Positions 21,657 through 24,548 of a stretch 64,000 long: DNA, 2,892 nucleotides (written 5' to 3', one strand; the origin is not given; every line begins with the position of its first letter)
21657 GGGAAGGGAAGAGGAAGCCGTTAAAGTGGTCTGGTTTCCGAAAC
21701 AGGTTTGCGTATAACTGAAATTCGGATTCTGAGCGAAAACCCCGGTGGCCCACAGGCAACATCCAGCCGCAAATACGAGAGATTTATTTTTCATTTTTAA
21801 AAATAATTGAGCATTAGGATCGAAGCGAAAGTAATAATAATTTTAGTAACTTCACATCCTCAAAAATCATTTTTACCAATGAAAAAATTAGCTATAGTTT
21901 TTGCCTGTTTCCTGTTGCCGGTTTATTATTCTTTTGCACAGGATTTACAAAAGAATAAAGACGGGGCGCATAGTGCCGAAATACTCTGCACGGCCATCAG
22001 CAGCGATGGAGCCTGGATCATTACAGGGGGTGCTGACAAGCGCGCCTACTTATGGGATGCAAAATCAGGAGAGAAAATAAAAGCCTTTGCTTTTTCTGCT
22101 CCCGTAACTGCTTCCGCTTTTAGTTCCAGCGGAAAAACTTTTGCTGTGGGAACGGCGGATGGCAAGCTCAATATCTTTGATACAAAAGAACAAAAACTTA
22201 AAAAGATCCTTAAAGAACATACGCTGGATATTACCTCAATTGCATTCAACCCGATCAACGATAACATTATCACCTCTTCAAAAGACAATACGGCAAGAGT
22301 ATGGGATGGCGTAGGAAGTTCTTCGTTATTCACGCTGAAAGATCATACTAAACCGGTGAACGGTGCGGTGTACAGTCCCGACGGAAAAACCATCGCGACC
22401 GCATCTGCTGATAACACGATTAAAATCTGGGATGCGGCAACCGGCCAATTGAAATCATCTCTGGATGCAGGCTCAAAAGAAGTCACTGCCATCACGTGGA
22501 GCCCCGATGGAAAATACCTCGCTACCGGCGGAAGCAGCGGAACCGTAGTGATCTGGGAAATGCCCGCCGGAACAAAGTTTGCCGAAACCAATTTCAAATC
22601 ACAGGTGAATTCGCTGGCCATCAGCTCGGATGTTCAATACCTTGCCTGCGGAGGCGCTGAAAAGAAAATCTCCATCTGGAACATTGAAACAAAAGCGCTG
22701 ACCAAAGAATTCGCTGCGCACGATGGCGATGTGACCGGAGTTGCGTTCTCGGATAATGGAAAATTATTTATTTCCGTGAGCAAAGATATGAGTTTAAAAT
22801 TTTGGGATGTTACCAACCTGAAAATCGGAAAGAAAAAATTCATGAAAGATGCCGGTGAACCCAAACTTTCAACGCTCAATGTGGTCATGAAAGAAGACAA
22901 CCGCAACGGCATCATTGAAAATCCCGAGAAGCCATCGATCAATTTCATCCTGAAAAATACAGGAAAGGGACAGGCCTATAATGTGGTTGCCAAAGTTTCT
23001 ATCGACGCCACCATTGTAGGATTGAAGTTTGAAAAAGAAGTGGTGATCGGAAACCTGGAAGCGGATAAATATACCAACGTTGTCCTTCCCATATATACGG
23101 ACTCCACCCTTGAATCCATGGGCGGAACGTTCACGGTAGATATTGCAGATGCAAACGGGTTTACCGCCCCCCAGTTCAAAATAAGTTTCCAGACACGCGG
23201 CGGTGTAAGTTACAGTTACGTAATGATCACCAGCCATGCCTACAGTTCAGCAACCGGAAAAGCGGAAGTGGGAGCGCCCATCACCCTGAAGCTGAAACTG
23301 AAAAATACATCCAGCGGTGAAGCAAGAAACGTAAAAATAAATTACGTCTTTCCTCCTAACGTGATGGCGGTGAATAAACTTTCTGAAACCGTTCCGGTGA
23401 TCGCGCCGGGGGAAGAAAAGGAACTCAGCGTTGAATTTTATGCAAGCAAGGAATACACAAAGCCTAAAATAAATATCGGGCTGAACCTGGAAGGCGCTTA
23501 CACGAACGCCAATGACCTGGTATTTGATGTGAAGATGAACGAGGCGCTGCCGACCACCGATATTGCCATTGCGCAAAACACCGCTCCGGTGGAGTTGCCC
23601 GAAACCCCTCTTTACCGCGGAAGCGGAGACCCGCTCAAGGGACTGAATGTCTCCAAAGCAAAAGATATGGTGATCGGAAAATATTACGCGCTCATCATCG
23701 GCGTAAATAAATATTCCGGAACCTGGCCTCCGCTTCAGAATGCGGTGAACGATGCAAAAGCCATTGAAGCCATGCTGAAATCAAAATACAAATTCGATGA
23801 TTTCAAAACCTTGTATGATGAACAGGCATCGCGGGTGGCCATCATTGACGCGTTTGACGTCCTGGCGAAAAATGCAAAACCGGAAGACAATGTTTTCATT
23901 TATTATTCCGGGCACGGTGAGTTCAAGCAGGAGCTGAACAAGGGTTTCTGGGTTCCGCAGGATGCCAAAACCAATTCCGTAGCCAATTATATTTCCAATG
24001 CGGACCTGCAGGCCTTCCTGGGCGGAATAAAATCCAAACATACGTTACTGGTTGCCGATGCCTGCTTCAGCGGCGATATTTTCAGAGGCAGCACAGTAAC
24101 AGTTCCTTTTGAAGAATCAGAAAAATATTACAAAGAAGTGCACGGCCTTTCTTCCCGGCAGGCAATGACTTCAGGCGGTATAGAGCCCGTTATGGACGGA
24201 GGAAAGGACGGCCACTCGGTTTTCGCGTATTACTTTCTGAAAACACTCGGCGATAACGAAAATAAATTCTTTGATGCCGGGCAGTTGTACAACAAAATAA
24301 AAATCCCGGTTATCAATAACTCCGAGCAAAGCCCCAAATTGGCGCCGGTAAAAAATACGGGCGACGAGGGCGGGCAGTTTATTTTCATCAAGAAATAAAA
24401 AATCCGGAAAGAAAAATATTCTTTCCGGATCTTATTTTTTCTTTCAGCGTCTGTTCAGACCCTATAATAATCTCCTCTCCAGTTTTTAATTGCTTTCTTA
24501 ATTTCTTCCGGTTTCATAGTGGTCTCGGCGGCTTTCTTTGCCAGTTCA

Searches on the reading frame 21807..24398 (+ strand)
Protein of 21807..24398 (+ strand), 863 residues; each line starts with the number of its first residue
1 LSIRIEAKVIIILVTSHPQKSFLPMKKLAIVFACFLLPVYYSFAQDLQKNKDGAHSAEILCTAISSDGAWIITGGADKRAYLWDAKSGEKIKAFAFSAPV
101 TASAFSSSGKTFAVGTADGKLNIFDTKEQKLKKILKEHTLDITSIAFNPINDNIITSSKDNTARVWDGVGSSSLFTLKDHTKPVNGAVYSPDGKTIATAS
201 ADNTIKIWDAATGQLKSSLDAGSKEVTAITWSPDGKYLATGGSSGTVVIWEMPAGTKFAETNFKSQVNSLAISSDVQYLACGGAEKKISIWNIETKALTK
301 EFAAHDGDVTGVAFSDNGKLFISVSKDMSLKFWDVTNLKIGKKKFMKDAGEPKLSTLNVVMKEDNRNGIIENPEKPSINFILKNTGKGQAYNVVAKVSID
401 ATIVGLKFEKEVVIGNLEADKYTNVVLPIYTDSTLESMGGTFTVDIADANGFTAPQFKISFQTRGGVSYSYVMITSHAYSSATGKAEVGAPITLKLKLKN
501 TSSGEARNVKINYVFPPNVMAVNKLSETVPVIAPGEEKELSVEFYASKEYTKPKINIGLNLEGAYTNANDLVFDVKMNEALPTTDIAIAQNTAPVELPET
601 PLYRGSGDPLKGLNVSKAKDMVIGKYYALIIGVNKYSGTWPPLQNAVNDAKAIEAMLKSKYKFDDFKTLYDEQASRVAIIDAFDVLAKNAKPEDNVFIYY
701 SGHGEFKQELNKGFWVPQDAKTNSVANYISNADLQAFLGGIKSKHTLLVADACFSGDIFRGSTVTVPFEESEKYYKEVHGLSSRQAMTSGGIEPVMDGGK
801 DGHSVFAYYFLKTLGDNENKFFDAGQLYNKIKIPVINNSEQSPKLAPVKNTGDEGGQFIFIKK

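Call 58: search_protein_families(library=ncbifam, proteins=[window:21807-24398:+], max_evalue=0.00001)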
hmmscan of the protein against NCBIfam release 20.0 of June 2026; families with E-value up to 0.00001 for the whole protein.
window:21807-24398:+ (863 aa): 4 families
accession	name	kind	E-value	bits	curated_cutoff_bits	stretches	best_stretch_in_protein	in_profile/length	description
NF047832.1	caspase_w_EACC1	subfamily_domain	2.7e-14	53.2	140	1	627-831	2-204/211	caspase, EACC1-associated type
TIGR03900.1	prc_long_Delta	hypoth_equivalog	4.1e-08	31.7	660.95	1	355-561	554-762/973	MXAN_5808 family serine peptidase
TIGR03866.1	PQQ_ABC_repeats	subfamily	2.4e-07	30.1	287.3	0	154-276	14-136/310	PQQ-dependent catabolism-associated beta-propeller protein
TIGR02800.1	propeller_TolB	equivalog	3.4e-07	29.5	343.15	0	77-238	214-380/418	Tol-Pal system beta propeller repeat protein TolB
